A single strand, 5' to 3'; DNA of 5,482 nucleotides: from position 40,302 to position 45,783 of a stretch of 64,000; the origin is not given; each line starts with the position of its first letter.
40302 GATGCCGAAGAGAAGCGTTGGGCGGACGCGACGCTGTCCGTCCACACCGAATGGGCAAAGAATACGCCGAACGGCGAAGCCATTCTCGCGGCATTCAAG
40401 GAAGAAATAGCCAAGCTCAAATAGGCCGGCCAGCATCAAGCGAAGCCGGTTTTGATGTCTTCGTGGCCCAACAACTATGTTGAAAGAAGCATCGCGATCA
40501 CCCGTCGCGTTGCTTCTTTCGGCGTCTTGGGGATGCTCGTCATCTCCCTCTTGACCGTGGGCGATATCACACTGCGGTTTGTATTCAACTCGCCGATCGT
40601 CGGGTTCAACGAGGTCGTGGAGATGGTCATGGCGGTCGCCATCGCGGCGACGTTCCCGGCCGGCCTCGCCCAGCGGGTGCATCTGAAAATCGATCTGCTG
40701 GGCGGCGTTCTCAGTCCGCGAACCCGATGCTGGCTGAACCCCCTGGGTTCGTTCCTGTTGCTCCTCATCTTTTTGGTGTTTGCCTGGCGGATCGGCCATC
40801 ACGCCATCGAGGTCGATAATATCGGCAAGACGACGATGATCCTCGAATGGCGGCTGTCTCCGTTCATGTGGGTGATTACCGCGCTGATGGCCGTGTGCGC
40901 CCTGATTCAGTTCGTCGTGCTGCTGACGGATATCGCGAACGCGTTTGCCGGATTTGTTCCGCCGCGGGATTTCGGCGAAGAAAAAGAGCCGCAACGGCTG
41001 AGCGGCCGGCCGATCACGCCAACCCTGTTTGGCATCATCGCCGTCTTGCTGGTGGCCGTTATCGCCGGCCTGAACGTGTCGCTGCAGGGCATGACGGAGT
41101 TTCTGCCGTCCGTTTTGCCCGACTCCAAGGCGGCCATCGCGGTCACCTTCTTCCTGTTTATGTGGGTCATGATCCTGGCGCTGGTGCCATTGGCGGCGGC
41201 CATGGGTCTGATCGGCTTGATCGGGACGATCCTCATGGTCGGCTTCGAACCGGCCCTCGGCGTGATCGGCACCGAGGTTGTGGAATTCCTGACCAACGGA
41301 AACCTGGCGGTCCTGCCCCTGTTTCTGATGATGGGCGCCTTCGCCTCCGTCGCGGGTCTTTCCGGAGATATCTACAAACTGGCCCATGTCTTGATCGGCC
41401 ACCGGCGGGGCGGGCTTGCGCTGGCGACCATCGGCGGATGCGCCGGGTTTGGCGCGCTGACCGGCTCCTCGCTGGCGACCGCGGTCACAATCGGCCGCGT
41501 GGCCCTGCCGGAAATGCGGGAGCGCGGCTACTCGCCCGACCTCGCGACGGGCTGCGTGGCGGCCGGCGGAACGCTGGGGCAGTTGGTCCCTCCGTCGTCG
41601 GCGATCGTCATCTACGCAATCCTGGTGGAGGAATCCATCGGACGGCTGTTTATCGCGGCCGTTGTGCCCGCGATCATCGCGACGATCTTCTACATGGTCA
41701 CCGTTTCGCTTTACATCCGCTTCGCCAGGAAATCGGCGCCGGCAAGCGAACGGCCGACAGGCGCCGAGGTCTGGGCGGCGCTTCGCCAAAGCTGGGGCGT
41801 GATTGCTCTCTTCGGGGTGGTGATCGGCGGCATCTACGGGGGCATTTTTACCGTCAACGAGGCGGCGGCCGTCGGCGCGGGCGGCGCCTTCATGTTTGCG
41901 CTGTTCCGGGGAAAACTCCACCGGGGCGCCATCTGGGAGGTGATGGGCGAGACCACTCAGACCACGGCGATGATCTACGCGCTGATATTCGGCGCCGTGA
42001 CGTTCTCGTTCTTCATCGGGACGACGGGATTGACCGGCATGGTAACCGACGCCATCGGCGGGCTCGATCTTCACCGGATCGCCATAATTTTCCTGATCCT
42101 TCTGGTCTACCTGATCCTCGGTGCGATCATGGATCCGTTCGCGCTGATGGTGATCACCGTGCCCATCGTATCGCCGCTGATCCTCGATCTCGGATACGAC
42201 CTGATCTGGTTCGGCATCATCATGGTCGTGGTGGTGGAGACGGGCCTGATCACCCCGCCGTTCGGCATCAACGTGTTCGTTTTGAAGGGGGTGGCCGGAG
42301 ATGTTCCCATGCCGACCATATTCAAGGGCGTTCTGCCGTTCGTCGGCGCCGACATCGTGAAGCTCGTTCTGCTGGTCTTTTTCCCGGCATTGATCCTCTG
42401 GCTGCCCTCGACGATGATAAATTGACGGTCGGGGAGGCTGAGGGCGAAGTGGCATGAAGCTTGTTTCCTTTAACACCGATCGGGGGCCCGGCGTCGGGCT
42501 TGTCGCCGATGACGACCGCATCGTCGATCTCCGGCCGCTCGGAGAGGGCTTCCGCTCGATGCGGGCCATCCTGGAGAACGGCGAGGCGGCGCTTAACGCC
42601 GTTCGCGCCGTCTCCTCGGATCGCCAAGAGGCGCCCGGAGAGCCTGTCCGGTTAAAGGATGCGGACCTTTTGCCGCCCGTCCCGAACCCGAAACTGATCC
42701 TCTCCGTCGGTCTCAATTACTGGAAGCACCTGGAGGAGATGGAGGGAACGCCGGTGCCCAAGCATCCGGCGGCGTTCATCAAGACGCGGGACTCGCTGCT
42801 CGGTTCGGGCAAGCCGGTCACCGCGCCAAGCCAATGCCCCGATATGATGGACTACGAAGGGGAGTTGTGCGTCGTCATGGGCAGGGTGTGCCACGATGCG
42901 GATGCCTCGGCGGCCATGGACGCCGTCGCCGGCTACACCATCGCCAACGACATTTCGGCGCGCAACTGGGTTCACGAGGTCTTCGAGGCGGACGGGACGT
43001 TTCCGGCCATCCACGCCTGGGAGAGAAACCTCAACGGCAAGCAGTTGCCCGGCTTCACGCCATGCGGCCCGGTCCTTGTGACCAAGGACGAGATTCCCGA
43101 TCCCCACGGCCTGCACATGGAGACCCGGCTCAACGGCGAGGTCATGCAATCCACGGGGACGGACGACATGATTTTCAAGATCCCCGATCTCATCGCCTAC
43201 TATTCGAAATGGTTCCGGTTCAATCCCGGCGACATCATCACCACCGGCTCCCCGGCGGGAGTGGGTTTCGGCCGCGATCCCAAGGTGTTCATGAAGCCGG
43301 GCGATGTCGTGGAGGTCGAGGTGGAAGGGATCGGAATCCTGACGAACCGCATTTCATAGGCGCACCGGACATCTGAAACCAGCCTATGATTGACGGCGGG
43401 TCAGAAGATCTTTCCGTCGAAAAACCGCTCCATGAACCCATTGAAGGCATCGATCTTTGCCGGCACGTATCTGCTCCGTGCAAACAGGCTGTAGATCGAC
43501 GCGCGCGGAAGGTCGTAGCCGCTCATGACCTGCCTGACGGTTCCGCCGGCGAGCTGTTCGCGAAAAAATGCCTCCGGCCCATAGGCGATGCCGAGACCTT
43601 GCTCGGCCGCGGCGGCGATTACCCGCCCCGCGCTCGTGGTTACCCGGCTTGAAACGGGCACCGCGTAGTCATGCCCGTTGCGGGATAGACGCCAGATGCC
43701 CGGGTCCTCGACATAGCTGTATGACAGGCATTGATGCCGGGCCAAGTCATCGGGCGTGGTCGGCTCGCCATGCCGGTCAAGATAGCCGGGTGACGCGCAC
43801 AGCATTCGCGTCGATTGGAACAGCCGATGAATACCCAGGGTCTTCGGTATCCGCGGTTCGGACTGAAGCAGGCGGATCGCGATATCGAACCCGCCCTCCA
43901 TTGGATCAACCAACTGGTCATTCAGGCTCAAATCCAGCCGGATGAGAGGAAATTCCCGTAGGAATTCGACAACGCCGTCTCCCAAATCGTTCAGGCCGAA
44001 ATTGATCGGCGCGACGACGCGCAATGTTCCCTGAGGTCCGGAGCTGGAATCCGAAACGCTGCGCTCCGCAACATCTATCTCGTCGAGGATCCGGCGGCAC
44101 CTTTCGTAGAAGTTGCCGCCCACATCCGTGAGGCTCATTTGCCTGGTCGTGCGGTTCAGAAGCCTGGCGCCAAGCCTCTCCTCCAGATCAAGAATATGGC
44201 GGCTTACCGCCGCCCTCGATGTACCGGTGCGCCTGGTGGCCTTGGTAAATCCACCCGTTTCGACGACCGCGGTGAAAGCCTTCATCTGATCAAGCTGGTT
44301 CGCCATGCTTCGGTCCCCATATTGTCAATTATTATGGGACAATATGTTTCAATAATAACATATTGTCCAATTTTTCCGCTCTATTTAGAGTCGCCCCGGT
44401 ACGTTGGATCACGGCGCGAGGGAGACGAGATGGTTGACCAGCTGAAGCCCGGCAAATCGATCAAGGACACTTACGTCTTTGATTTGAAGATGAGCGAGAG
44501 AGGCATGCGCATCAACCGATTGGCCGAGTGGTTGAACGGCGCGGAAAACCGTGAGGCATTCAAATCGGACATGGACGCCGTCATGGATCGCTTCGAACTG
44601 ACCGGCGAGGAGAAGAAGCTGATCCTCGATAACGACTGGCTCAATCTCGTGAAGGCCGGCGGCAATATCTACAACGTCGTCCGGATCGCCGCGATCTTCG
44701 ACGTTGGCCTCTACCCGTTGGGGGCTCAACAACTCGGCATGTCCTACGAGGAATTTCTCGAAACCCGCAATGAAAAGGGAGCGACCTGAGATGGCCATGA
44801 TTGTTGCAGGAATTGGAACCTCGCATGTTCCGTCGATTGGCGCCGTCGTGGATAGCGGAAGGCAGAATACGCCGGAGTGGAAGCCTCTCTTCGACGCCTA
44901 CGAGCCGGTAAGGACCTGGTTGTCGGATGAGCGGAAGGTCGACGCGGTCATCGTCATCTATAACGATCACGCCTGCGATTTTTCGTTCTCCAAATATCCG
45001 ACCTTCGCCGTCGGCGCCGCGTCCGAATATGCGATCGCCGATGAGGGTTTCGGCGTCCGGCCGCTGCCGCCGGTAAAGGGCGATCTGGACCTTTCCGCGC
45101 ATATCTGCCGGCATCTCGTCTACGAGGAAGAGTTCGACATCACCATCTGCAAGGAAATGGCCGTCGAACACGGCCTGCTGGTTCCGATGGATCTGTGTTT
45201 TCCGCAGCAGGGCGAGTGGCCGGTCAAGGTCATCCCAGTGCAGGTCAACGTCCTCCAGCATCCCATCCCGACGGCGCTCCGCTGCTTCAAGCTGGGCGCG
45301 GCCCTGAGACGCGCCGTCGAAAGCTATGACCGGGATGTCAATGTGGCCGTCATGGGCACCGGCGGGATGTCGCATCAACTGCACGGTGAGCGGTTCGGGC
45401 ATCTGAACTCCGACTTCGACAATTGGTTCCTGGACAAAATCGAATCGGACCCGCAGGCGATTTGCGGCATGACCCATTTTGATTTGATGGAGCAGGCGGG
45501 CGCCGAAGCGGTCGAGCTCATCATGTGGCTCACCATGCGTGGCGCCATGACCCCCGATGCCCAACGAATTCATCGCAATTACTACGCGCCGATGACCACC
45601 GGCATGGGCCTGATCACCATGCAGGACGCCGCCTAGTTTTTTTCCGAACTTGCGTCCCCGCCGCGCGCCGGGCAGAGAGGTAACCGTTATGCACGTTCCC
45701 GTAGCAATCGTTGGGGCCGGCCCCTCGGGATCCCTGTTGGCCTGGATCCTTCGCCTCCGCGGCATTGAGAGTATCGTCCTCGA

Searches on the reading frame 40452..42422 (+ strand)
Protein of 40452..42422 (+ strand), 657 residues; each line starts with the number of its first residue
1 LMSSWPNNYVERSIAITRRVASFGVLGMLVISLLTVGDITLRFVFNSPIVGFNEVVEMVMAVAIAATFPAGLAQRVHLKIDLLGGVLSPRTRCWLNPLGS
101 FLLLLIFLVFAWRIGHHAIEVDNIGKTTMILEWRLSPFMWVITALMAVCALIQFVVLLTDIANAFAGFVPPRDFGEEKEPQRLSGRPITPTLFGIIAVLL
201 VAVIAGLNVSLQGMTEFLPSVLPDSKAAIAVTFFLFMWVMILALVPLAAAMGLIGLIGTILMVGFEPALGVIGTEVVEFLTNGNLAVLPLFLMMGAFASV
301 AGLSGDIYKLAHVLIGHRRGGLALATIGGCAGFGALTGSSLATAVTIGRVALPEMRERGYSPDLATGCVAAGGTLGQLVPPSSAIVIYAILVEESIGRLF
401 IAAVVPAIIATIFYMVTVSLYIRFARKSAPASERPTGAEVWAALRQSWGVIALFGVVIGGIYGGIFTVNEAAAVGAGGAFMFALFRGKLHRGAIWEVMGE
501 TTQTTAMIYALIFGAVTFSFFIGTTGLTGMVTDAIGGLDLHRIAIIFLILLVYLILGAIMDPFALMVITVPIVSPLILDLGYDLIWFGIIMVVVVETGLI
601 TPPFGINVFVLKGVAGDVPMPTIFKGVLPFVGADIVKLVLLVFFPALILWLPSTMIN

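Call 17: search_protein_families(library=pfam, proteins=[window:40452-42422:+], max_evalue=0.00001)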
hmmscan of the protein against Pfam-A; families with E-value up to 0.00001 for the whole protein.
window:40452-42422:+ (657 aa): 2 families
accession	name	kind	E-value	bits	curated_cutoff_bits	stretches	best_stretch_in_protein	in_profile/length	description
PF06808.19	DctM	-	4.6e-86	289.7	23.8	1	235-647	2-413/413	Tripartite ATP-independent periplasmic transporter, DctM component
PF04290.18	DctQ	-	4.7e-16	59.3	28.3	1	32-161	2-130/132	Tripartite ATP-independent periplasmic transporters, DctQ component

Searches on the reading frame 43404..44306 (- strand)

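Call 3: search_protein_families(library=ncbifam, proteins=[window:43404-44306:-])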
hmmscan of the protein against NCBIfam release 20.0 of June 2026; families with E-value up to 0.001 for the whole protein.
window:43404-44306:- (301 aa): 49 families (the best 25 are shown)
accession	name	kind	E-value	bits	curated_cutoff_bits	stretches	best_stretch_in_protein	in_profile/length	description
NF040888.1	trans_reg_YafC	equivalog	1.4e-53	181.7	470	1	1-293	1-290/293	DNA-binding transcriptional regulator YafC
NF011573.0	PRK14997.1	equivalog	2.7e-40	138.4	380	1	3-291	4-292/303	LysR family transcriptional regulator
NF007315.1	PRK09801.1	equivalog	3.1e-39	134.8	398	1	8-296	11-296/301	L-tartrate utilization transcriptional activator TtdR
NF007917.1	PRK10632.1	equivalog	6.1e-37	127.4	425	1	3-296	2-292/303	HTH-type transcriptional activator AaeR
NF008352.0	PRK11139.1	subfamily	8.4e-31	107.2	288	1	5-293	8-289/305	transcriptional regulator GcvA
NF040786.1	LysR_Sec_metab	equivalog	7.4e-21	74.4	250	1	5-130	3-128/298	selenium metabolism-associated LysR family transcriptional regulator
NF007491.0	PRK10086.1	equivalog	3.9e-20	71.9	316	1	3-293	17-306/313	DNA-binding transcriptional regulator DsdC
NF053705.1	TransRegGltCGpos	equivalog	4.6e-20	72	350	1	5-144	3-143/300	glutamate biosynthesis transcriptional regulator GltC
NF008416.0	PRK11242.1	equivalog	9.8e-19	67.8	277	1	7-127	5-125/300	transcriptional regulator CynR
TIGR03418.1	chol_sulf_TF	equivalog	1e-18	67.4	324.8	1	4-288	2-284/291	choline sulfate utilization transcriptional regulator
TIGR03339.1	phn_lysR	subfamily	2.2e-16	60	341.1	1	7-127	1-118/279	aminoethylphosphonate catabolism associated LysR family transcriptional regulator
NF047520.1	trans_act_CidR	equivalog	4.2e-16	59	415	1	5-126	3-124/292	cidABC operon transcriptional activator CidR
NF041130.1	PenR_Burk_TF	exception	4.5e-16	58.9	625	1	5-258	10-252/292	beta-lactamase transcriptional regulator PenR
TIGR02036.1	dsdC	equivalog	8.5e-16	57.8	352.4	1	3-257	8-262/302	DNA-binding transcriptional regulator DsdC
NF052633.1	LysR_TF_PsrA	exception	1.9e-15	56.6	540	1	4-125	6-127/297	L-proline-binding transcription factor PsrA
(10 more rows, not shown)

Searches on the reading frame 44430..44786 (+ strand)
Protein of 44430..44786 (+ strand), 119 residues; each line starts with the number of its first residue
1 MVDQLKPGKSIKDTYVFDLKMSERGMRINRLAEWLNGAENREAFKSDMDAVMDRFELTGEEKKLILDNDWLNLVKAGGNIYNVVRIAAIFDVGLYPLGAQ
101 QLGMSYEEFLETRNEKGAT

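Call 3: search_protein_families(library=ncbifam, proteins=[window:44430-44786:+])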
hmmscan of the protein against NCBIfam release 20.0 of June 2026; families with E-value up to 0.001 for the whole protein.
window:44430-44786:+ (119 aa): 6 families
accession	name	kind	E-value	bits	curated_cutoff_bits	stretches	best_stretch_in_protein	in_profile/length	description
NF009918.0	PRK13378.1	equivalog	5.7e-23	81.3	161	1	9-112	8-111/118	protocatechuate 4,5-dioxygenase subunit alpha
NF009919.0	PRK13379.1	equivalog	5.8e-20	71.8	141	1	9-114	9-114/119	protocatechuate 4,5-dioxygenase subunit alpha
NF009917.0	PRK13377.1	subfamily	7.8e-18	64.8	173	1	5-111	4-110/129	protocatechuate 4,5-dioxygenase subunit alpha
NF009904.0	PRK13367.1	equivalog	2.4e-15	56.4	412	1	3-116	296-409/426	gallate dioxygenase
TIGR02792.1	PCA_ligA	equivalog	8.5e-15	55.1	108.6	1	11-110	4-103/117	protocatechuate 4,5-dioxygenase subunit alpha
NF009912.0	PRK13372.1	equivalog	1.4e-13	50.6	837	1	6-109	5-108/443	protocatechuate 4,5-dioxygenase subunit alpha/beta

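Call 23: search_solved_structures(query=window:44430-44786:+, show_alignments=3, max_evalue=0.001)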
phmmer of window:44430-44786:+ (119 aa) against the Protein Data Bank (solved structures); distinct sequences matched with E-value up to 0.001: 3.
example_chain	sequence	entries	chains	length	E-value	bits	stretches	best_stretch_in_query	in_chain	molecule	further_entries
1b4u_A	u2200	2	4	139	2.8e-11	46.8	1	11-113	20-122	PROTOCATECHUATE 4,5-DIOXYGENASE | 4,5-DIOXYGENASE ALPHA CHAIN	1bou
3wku_A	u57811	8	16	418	7.6e-11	45.4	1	9-115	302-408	Gallate dioxygenase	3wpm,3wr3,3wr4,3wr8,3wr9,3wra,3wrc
3wrb_A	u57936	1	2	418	7.6e-11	45.4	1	9-115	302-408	Gallate dioxygenase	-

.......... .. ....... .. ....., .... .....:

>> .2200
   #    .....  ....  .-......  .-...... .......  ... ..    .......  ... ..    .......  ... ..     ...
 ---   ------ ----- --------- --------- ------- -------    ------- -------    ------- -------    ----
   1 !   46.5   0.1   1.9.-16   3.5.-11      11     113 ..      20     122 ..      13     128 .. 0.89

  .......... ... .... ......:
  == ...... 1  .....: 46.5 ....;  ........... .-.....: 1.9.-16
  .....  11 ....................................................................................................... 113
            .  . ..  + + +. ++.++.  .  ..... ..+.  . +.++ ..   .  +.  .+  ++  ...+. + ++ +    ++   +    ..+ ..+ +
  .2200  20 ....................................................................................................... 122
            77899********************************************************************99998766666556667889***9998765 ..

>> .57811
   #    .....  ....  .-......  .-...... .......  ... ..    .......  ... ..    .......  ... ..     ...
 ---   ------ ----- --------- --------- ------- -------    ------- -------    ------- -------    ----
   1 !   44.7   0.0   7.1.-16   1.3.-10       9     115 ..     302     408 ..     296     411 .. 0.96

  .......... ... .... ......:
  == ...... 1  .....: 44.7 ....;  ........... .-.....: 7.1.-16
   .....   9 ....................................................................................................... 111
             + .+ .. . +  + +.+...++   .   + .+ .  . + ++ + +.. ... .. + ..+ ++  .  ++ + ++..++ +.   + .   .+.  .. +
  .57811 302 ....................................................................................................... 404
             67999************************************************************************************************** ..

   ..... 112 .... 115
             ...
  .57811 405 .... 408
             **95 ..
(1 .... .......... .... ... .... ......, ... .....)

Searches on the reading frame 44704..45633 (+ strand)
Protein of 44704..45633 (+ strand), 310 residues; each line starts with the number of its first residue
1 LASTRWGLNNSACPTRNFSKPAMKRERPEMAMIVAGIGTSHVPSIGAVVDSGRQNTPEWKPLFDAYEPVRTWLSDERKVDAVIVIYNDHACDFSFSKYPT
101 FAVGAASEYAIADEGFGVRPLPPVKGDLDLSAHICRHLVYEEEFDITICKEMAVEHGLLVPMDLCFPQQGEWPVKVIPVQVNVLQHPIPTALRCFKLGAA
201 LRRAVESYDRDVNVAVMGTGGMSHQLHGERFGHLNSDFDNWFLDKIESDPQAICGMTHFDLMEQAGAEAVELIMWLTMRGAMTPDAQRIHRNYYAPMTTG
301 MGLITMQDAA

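Call 3: search_protein_families(library=ncbifam, proteins=[window:44704-45633:+])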
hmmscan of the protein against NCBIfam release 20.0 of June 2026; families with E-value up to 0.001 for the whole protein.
window:44704-45633:+ (310 aa): 11 families
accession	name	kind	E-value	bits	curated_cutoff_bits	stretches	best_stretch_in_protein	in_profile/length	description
NF009902.0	PRK13365.1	subfamily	6.2e-120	399.7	299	1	30-307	1-276/298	class III extradiol dioxygenase family protein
NF009901.0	PRK13364.1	subfamily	4.7e-104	347.4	290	1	30-307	1-276/279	class III extradiol dioxygenase family protein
NF009904.0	PRK13367.1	equivalog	1.8e-100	336.9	412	1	30-307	1-276/426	gallate dioxygenase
NF009903.0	PRK13366.1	subfamily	2.9e-97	325.4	317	1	30-304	1-279/284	class III extradiol dioxygenase subunit beta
NF009912.0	PRK13372.1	equivalog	8.2e-95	318.3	837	1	14-286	132-402/443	protocatechuate 4,5-dioxygenase subunit alpha/beta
NF009909.0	PRK13370.1-3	subfamily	1.6e-22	80.3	286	1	78-225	41-178/286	3-carboxyethylcatechol 2,3-dioxygenase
NF009910.0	PRK13370.1-4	equivalog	7e-22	78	291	1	33-225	2-180/312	3-carboxyethylcatechol 2,3-dioxygenase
NF009913.0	PRK13373.1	equivalog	3.3e-21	75.9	462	1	30-224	1-192/344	putative dioxygenase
NF009908.0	PRK13370.1-2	equivalog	2.5e-19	69.8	467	1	81-225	45-180/314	3-carboxyethylcatechol 2,3-dioxygenase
NF009907.0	PRK13370.1-1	equivalog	2.8e-14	52.9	549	1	80-225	44-180/314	3-carboxyethylcatechol 2,3-dioxygenase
TIGR02298.1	HpaD_Fe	equivalog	7.6e-06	25.6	315.95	1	151-229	122-192/284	3,4-dihydroxyphenylacetate 2,3-dioxygenase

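Call 22: search_solved_structures(query=window:44791-45633:+, show_alignments=3, max_evalue=1e-10)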
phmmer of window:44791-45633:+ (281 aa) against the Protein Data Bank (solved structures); distinct sequences matched with E-value up to 1e-10: 4.
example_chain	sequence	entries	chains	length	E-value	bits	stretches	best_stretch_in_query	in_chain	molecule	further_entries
1b4u_B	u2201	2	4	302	3e-83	282.4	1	1-278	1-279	PROTOCATECHUATE 4,5-DIOXYGENASE | 4,5-DIOXYGENASE BETA CHAIN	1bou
3wku_A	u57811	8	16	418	1.1e-81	277.2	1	1-279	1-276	Gallate dioxygenase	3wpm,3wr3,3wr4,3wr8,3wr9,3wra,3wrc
3wrb_A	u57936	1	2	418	2e-80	273.1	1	1-279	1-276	Gallate dioxygenase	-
8k04_A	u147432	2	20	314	1.7e-12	50.2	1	51-197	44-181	2,3-dihydroxyphenylpropionate/2,3-dihydroxicinnamic acid 1,2-dioxygenase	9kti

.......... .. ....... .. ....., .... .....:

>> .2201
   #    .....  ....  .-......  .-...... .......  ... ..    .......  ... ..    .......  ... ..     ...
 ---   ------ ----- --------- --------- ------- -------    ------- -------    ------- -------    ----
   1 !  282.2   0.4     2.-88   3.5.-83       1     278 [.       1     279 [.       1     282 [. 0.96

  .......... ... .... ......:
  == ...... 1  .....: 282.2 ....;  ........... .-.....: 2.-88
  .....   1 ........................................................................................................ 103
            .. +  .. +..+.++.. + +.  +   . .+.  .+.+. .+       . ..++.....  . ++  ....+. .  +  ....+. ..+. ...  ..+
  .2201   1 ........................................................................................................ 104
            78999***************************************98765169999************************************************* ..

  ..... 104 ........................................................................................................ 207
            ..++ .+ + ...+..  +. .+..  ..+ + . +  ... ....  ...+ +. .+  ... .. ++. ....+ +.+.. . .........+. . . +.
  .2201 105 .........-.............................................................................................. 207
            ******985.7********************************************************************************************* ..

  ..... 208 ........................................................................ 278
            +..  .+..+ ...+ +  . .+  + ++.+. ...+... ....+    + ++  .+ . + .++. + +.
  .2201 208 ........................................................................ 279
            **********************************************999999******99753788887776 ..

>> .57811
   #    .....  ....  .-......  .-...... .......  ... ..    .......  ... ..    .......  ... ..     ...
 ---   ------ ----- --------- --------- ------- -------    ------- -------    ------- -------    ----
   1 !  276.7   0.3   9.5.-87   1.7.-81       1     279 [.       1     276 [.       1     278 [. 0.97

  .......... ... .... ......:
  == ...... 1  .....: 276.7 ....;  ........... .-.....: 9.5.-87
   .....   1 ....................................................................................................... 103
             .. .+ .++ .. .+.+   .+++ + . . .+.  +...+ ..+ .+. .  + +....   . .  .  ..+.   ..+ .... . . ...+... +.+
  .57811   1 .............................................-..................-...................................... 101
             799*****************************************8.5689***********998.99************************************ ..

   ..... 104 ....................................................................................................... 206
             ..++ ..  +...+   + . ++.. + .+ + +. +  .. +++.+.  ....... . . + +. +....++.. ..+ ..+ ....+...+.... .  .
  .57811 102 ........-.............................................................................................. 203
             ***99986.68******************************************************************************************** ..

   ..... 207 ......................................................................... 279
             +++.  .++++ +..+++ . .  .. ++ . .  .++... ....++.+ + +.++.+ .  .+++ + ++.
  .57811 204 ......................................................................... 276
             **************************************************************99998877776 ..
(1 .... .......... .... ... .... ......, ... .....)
